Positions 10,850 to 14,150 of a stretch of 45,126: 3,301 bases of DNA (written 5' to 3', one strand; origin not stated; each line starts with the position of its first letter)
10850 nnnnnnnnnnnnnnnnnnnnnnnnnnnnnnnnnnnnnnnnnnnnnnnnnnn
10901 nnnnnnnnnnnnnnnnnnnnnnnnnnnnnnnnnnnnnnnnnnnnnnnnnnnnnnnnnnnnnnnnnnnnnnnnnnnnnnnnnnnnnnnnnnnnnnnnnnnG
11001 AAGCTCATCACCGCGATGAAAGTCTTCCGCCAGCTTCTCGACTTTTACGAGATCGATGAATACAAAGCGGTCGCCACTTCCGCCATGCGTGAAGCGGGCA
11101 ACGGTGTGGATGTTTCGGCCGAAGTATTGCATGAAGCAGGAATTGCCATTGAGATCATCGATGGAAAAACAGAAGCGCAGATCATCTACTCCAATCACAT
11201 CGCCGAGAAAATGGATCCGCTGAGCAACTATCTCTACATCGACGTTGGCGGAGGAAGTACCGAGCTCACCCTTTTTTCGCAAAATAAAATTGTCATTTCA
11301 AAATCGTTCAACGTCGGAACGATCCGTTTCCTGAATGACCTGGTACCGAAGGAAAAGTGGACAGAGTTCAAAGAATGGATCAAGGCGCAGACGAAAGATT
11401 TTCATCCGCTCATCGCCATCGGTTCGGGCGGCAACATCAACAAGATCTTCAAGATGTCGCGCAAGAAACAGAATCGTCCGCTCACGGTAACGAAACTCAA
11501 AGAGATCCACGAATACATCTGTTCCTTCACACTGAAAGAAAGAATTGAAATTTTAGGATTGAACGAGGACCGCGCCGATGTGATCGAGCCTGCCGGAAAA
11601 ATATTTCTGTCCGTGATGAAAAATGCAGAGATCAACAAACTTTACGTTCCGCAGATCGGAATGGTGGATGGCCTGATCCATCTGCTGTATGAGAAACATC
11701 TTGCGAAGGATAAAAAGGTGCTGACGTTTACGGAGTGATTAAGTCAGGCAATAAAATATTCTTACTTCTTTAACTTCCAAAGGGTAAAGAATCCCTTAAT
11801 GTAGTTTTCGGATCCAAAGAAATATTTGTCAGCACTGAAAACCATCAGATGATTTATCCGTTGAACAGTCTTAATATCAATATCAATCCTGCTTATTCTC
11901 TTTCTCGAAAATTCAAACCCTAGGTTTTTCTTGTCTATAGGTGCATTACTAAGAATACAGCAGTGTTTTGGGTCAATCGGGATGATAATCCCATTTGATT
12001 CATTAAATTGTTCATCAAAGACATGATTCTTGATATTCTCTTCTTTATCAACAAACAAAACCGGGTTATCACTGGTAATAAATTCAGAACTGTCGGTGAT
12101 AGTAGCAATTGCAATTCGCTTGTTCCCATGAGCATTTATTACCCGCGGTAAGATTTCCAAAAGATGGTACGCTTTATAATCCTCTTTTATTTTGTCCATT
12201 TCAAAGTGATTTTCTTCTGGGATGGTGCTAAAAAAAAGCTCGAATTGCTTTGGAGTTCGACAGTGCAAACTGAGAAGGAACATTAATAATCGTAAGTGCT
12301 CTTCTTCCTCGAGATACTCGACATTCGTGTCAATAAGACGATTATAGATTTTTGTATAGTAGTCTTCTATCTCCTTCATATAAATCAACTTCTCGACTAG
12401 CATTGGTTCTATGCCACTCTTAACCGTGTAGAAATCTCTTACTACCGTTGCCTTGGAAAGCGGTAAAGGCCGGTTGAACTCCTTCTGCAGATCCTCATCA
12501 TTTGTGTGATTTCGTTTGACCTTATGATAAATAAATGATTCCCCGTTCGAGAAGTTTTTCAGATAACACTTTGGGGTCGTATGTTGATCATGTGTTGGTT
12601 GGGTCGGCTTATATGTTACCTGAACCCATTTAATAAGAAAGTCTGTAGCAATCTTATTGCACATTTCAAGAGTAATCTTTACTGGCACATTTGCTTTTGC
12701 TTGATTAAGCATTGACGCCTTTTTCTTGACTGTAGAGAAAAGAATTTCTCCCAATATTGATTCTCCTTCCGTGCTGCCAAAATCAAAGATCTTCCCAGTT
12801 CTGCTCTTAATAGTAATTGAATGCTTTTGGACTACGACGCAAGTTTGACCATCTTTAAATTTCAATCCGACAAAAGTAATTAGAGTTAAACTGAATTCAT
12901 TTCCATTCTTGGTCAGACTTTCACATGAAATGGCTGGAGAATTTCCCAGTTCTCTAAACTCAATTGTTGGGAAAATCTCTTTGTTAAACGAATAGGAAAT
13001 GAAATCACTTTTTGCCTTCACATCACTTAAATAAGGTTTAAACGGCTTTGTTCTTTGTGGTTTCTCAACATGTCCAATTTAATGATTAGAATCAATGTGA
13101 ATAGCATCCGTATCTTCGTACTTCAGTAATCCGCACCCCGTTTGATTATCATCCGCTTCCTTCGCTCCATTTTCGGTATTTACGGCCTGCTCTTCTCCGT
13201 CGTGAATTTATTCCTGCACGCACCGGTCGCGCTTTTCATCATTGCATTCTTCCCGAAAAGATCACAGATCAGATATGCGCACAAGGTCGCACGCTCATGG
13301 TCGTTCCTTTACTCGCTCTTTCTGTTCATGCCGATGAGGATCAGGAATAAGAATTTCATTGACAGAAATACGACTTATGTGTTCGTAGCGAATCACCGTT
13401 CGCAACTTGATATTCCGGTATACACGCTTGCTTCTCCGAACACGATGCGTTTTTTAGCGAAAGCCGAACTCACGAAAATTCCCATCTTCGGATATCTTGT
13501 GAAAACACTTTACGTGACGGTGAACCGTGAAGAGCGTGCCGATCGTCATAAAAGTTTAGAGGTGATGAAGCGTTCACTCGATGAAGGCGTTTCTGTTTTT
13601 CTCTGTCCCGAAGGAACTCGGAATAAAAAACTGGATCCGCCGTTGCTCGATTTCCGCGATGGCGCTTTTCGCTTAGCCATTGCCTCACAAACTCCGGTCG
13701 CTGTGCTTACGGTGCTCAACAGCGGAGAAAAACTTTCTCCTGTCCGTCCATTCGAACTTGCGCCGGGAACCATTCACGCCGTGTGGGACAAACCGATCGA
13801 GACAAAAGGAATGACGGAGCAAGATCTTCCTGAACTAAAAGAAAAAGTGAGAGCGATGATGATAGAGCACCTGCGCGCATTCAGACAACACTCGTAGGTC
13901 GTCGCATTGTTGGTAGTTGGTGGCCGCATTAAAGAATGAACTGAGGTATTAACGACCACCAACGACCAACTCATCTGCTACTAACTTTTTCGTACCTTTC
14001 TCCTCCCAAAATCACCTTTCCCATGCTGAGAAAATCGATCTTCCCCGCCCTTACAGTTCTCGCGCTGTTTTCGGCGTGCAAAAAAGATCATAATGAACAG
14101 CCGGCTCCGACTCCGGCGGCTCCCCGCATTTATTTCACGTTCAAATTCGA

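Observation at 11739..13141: Low-GC single-gene island between ppx and plsC: DUF4238-like protein with an unknown N-terminal domain (candidate defense gene)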

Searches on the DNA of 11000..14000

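Call 67: search_rna_families(source=window, start=11000, end=14000, threshold=evalue, max_evalue=1)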
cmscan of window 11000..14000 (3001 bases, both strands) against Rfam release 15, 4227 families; matches with E-value up to 1: 0.
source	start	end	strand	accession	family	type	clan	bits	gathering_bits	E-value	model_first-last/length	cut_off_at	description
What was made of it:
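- Tried and rejected: Rfam found no RNA family in 11000-14000 (call 67).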
